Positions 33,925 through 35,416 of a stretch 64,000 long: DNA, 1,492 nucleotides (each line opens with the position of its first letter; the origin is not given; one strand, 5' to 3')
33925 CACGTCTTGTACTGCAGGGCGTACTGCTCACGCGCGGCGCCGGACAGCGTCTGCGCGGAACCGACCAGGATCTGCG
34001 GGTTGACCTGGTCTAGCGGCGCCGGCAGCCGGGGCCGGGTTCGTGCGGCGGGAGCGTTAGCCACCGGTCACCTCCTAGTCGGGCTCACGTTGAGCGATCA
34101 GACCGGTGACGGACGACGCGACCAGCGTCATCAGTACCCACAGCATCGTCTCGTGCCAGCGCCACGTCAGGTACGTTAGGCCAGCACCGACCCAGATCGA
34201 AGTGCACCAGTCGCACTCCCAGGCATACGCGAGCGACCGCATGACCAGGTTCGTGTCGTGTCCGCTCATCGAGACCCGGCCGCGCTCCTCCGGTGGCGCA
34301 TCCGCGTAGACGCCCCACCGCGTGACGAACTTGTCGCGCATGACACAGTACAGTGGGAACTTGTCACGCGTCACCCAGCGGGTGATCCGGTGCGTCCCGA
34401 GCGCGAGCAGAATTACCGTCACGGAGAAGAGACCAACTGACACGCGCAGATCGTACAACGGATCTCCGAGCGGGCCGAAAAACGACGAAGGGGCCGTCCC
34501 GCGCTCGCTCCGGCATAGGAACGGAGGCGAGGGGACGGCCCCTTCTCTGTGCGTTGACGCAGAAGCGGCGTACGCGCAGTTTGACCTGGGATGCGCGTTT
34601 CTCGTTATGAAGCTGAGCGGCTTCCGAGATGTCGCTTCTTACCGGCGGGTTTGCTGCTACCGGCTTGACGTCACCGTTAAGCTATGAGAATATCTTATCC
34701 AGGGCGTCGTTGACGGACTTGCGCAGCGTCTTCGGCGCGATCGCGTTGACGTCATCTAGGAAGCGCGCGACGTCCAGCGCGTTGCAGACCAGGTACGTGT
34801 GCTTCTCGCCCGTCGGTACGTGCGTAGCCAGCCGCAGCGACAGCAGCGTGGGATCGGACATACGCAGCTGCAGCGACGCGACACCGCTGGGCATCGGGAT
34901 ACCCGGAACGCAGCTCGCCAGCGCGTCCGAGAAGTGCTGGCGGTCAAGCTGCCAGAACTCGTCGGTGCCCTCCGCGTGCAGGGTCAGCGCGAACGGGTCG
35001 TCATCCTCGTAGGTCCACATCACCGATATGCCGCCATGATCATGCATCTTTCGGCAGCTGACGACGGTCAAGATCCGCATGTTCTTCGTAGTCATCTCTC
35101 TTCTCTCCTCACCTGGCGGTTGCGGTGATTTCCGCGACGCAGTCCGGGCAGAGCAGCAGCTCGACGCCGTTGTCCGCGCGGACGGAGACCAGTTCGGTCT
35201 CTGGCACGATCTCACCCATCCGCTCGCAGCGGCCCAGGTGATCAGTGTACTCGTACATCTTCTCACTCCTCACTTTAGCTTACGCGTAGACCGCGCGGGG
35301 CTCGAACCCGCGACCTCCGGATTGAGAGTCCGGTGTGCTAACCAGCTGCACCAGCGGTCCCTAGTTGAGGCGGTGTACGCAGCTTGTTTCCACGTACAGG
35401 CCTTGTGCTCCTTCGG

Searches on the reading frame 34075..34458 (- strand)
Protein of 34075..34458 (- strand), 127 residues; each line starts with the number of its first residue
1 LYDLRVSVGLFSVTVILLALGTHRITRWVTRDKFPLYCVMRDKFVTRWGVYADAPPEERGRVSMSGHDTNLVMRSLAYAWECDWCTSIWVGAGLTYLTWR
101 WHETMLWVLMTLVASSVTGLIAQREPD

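Call 9: search_protein_families(library=phrogs, proteins=[window:34075-34458:-], max_evalue=0.001)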
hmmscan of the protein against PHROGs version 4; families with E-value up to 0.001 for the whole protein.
window:34075-34458:- (127 aa): 1 family
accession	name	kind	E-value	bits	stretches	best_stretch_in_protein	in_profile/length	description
phrog_781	-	unknown function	1.3e-12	48.2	1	7-124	33-134/152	-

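Call 10: search_protein_families(library=pfam, proteins=[window:34075-34458:-], max_evalue=0.001)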
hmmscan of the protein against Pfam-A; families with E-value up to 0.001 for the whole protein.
window:34075-34458:- (127 aa): 1 family
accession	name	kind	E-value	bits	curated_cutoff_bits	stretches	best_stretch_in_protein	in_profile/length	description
PF07098.16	DUF1360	-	2.5e-09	37.5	21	1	17-121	1-98/102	Protein of unknown function (DUF1360)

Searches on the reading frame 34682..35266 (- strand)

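Call 9: search_protein_families(library=phrogs, proteins=[window:34682-35266:-], max_evalue=0.001)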
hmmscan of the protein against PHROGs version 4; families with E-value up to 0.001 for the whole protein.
window:34682-35266:- (194 aa): 0 families

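Call 10: search_protein_families(library=pfam, proteins=[window:34682-35266:-], max_evalue=0.001)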
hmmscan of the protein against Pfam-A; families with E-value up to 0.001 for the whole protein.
window:34682-35266:- (194 aa): 1 family
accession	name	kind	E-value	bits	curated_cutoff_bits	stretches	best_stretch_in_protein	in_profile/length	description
PF04686.18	SsgA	-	0.00097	19.4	25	0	81-178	2-94/98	Streptomyces sporulation and cell division protein, SsgA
